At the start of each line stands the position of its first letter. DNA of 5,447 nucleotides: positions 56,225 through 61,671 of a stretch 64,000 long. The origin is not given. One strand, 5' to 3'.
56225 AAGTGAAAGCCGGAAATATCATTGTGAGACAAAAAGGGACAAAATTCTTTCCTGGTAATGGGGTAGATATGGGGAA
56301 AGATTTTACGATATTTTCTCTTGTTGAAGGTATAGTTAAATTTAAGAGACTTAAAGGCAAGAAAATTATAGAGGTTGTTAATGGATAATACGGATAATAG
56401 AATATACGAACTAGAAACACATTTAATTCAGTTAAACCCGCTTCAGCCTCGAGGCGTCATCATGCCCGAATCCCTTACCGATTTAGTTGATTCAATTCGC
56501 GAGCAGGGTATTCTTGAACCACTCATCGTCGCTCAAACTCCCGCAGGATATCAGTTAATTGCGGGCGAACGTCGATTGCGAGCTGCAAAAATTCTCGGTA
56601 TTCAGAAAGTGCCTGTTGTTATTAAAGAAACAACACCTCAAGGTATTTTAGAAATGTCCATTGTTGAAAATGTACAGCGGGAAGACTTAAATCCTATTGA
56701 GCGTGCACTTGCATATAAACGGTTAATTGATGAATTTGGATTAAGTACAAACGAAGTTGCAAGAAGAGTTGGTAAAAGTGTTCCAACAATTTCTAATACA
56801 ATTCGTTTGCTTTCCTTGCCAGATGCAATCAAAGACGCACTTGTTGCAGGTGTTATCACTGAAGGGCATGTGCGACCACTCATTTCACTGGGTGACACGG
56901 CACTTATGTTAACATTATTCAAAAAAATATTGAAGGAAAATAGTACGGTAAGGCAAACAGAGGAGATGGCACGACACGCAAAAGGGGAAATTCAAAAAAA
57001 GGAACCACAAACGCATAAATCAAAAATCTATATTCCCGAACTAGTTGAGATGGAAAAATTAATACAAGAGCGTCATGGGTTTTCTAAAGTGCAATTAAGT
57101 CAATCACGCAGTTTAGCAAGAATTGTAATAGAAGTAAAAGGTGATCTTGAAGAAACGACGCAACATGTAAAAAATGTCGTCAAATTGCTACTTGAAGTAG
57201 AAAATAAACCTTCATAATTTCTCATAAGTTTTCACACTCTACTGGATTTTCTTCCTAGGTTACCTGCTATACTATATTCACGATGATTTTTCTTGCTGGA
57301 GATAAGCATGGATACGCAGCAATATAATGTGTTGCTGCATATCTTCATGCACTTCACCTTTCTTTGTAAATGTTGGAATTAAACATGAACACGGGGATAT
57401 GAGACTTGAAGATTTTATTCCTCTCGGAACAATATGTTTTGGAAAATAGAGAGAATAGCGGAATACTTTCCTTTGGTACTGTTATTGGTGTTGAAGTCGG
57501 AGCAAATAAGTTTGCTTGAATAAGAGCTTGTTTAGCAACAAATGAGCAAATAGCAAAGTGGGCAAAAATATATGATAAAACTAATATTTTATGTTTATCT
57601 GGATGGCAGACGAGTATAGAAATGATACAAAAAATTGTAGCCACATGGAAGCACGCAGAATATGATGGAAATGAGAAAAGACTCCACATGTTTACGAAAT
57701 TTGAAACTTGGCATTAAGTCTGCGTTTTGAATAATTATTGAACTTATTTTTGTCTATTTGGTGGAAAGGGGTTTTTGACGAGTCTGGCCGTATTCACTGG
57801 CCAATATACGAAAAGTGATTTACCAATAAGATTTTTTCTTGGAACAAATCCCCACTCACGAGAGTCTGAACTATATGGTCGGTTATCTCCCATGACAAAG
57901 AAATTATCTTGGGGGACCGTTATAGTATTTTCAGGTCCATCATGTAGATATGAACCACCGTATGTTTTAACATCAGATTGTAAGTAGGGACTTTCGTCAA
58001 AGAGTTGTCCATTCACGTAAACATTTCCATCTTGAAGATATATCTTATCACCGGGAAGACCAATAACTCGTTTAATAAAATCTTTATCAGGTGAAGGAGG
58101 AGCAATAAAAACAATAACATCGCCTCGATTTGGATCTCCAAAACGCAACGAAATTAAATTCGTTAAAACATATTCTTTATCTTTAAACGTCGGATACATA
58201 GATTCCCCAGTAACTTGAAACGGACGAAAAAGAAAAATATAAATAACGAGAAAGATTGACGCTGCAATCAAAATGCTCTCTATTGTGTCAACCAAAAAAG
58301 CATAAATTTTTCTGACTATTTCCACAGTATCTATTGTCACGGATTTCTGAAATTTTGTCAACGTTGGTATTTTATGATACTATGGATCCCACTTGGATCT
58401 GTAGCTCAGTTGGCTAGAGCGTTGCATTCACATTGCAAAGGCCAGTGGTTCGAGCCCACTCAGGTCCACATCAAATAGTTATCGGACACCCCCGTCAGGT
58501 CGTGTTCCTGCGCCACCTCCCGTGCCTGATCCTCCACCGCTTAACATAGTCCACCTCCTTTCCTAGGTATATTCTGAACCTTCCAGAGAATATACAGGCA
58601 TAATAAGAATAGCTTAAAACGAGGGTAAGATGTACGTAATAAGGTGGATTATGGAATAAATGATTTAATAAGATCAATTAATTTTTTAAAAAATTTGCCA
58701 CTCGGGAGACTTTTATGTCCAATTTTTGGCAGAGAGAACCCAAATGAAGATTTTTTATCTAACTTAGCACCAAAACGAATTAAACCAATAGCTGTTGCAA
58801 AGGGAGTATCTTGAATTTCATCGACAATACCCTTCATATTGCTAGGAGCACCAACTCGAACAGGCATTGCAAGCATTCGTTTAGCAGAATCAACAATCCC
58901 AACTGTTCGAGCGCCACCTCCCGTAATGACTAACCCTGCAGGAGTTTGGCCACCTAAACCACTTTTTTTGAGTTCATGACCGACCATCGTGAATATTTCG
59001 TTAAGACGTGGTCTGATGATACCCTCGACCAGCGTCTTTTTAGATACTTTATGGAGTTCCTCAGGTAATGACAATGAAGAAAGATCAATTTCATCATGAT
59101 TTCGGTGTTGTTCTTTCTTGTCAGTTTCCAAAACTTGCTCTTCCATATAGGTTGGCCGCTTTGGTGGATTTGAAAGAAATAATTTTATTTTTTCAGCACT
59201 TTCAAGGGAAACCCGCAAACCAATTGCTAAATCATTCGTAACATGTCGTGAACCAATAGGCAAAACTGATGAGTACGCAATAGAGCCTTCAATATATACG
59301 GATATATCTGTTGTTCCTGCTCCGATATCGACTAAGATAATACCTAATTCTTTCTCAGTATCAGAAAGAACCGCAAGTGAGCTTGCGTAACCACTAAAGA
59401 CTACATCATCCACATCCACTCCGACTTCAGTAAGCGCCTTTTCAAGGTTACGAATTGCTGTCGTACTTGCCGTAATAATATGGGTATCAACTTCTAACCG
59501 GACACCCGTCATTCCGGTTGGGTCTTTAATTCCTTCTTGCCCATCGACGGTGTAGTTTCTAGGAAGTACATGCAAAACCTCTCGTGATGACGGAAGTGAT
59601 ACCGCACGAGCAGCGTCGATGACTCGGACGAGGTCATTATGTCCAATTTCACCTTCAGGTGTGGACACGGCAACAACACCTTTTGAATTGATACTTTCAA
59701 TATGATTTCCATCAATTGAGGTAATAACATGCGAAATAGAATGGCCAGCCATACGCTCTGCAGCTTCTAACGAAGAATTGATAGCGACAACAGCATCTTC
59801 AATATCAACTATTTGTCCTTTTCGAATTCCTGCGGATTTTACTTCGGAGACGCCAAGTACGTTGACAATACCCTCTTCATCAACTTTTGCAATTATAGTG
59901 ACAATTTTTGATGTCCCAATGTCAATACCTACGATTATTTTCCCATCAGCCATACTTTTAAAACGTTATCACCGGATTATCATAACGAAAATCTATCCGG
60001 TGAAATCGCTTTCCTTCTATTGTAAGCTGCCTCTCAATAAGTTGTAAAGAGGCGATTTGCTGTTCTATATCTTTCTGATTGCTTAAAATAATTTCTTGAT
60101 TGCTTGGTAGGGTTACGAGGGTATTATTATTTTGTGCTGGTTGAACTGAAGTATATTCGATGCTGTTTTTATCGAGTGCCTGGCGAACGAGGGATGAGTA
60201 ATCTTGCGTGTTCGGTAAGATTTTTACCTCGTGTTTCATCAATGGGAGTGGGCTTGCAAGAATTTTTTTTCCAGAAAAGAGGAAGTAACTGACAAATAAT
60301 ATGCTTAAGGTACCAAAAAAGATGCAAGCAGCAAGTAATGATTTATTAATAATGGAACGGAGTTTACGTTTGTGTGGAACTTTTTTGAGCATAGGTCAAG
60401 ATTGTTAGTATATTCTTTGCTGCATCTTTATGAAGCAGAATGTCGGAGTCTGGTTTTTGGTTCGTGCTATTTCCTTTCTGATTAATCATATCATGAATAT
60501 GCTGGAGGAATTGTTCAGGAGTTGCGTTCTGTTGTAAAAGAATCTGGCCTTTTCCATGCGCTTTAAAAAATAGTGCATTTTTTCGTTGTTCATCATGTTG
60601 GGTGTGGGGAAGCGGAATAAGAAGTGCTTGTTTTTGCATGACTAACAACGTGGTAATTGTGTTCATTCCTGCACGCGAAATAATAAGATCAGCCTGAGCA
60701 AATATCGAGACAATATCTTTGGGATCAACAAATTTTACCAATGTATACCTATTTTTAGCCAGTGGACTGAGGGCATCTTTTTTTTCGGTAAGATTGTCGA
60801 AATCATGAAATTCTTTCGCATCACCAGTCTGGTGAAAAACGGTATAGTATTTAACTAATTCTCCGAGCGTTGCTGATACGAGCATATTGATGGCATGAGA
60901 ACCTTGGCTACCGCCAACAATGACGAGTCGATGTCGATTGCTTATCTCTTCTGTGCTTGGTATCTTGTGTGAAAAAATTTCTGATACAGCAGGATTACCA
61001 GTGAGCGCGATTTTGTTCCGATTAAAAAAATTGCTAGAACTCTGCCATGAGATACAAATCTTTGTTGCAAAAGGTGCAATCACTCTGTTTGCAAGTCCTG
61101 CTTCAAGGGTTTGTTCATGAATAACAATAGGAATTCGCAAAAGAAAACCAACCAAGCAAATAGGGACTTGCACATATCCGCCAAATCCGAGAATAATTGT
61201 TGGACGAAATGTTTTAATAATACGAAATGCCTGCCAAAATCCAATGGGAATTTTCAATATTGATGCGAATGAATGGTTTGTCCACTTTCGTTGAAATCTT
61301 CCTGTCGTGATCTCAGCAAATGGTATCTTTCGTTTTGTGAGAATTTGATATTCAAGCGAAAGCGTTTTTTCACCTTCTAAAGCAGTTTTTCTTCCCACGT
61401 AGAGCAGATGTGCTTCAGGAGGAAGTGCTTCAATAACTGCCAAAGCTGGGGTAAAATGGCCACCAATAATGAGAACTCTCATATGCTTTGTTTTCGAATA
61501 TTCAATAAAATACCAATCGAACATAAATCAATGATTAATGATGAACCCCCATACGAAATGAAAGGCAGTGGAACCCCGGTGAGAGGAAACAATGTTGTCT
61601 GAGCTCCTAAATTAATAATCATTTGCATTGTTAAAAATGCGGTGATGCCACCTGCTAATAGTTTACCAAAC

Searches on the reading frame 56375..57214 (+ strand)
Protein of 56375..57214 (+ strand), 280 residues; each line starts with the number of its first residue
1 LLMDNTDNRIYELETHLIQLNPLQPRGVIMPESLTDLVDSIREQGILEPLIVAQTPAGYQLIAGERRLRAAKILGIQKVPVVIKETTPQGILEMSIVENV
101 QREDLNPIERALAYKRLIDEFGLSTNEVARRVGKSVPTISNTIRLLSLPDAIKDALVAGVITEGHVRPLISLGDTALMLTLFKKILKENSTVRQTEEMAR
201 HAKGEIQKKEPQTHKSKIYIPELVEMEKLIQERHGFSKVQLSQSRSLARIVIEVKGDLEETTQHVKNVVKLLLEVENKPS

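Call 24: search_protein_families(library=pfam, proteins=[window:56375-57214:+], max_evalue=0.001)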
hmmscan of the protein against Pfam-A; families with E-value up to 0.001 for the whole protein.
window:56375-57214:+ (280 aa): 3 families
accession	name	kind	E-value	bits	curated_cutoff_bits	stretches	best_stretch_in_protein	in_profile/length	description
PF17762.8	HTH_ParB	-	3.8e-33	114.1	22.6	1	103-203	1-101/102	ParB HTH domain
PF02195.25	ParB_N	-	3.4e-27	94.8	26.3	1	10-101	3-95/95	ParB N-terminal domain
PF13384.12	HTH_23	-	0.00065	19.9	24.6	0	109-144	6-39/50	Homeodomain-like domain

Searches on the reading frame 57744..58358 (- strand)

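Call 24: search_protein_families(library=pfam, proteins=[window:57744-58358:-], max_evalue=0.001)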
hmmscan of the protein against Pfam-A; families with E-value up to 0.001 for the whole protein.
window:57744-58358:- (204 aa): 2 families
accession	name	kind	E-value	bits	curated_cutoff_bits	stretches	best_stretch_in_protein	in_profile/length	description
PF10502.14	Peptidase_S26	-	1.8e-50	171.6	22.9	1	23-186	2-168/168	Signal peptidase, peptidase S26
PF00717.28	Peptidase_S24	-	0.00046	20.3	23.3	1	48-112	39-95/116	Peptidase S24-like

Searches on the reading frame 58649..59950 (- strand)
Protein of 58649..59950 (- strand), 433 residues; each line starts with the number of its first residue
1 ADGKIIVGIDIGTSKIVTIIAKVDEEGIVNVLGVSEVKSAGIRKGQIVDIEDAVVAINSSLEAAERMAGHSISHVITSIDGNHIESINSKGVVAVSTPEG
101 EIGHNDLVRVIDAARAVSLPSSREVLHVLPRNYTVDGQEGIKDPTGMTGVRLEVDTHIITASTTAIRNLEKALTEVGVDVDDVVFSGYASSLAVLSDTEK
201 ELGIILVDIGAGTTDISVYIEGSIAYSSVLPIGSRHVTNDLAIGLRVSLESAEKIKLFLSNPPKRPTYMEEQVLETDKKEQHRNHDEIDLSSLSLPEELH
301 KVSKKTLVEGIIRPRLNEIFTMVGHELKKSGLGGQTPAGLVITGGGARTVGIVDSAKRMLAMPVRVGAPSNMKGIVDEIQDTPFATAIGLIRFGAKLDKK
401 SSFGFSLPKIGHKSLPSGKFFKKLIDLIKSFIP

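Call 25: search_protein_families(library=pfam, proteins=[window:58649-59950:-], max_evalue=0.001)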
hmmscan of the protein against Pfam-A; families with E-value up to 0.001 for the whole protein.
window:58649-59950:- (433 aa): 6 families
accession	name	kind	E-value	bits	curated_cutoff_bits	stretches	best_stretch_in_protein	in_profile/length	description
PF14450.12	FtsA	-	1.1e-37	129.7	31.8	2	205-389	1-127/127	Cell division protein FtsA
PF02491.25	SHS2_FTSA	-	8e-32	109.9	25.4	1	81-160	1-79/79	SHS2 domain inserted in FTSA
PF11104.14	PilM_2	-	1.2e-06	28.1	27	1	174-260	151-238/340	Type IV pilus assembly protein PilM;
PF06723.19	MreB_Mbl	-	9.4e-06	25.1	27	1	183-368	126-305/327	MreB/Mbl protein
PF06277.17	EutA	-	0.0001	21.8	27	0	186-240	128-181/475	Ethanolamine utilisation protein EutA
PF01968.24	Hydantoinase_A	-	0.0002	21.2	22.9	1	182-226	56-103/291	Hydantoinase/oxoprolinase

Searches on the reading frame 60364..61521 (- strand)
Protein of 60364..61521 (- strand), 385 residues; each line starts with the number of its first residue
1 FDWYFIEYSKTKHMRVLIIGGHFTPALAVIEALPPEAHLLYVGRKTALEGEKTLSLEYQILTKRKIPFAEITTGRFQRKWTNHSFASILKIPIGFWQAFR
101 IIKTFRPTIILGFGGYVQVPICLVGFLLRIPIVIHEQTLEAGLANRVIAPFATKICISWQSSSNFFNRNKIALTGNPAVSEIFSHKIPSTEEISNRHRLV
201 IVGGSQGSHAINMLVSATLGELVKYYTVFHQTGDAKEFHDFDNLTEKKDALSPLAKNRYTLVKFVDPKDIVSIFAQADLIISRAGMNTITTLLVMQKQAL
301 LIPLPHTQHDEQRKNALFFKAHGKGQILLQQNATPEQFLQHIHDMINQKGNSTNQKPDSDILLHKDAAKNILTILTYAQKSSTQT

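Call 25: search_protein_families(library=pfam, proteins=[window:60364-61521:-], max_evalue=0.001)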
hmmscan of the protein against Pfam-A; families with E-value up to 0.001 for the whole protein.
window:60364-61521:- (385 aa): 2 families
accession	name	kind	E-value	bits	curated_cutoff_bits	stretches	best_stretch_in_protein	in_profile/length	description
PF04101.22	Glyco_tran_28_C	-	1.7e-28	100.2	22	1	199-370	2-165/166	Glycosyltransferase family 28 C-terminal domain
PF03033.26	Glyco_transf_28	-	2.8e-23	83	26.2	1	20-156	9-138/139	Glycosyltransferase family 28 N-terminal domain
